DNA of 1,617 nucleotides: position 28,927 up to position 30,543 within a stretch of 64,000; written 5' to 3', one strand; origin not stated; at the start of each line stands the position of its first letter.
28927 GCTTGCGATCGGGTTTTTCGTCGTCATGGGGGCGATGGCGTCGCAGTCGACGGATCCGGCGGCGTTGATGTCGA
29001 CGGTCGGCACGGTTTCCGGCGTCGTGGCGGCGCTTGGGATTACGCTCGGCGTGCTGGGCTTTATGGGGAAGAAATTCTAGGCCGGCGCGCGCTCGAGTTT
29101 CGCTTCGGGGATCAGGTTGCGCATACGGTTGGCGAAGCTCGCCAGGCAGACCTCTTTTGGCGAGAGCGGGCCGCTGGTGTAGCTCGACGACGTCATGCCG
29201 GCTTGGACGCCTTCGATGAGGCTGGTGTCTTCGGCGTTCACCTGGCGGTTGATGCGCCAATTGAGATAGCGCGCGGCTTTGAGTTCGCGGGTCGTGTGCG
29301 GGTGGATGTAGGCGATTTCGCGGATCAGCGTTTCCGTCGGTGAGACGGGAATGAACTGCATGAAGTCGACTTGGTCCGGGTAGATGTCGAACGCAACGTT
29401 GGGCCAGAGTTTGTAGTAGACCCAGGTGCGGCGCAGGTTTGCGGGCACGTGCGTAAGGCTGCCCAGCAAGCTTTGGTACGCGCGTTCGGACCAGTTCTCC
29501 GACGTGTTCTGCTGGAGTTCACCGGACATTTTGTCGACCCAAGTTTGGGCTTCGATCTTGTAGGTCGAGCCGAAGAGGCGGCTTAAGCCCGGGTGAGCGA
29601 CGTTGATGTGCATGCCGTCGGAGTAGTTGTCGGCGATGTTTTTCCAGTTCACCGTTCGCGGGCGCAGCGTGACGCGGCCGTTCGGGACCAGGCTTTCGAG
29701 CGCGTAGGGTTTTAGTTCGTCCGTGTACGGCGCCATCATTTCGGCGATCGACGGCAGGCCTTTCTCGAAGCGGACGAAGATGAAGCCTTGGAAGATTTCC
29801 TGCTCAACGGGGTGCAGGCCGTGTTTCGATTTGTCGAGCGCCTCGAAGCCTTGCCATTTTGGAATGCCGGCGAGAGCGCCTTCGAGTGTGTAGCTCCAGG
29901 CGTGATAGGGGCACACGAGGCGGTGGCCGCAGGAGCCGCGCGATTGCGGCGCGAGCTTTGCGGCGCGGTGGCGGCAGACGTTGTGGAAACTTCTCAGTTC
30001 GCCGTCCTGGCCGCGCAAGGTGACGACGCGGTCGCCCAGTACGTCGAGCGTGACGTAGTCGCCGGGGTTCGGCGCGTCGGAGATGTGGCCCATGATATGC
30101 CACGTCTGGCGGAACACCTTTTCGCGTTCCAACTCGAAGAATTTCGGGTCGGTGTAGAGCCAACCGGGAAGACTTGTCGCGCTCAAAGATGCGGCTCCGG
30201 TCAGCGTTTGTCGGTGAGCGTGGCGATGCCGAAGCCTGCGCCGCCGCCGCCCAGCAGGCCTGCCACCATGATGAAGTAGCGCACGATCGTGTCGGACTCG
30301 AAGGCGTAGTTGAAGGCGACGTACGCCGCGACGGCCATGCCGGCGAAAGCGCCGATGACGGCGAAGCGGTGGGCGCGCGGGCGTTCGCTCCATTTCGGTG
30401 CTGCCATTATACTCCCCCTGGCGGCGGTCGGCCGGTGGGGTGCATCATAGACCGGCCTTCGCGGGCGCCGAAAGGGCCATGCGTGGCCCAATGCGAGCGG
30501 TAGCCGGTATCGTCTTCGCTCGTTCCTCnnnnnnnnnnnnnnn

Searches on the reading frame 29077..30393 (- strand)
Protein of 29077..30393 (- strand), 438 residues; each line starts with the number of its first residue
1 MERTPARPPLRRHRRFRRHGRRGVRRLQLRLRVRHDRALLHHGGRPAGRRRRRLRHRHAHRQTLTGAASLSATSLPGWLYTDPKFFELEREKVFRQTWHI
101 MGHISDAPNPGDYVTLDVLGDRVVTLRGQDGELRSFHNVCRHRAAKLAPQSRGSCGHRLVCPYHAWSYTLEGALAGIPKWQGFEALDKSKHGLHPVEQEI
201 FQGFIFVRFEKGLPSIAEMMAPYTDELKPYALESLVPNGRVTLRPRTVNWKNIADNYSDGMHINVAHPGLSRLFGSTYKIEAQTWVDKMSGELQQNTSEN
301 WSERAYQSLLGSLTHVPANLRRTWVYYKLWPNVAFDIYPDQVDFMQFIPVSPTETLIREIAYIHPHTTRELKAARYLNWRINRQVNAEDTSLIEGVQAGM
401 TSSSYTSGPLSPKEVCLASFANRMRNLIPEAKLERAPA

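Call 4: search_protein_families(library=pfam, proteins=[window:29077-30393:-], max_evalue=1)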
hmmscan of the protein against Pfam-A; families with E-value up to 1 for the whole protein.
window:29077-30393:- (438 aa): 2 families
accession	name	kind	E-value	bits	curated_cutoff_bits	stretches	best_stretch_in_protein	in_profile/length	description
PF00848.25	Ring_hydroxyl_A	-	2.1e-40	139.3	24.9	1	235-428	4-206/208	Ring hydroxylating alpha subunit (catalytic domain)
PF00355.32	Rieske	-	3.1e-17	62.7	20.3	1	98-180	2-81/88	Rieske [2Fe-2S] domain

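Call 42: search_protein_families(library=padloc, proteins=[window:29077-30186:-], max_evalue=0.01)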
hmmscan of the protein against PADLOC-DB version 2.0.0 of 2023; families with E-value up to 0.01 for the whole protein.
window:29077-30186:- (369 aa): 0 families
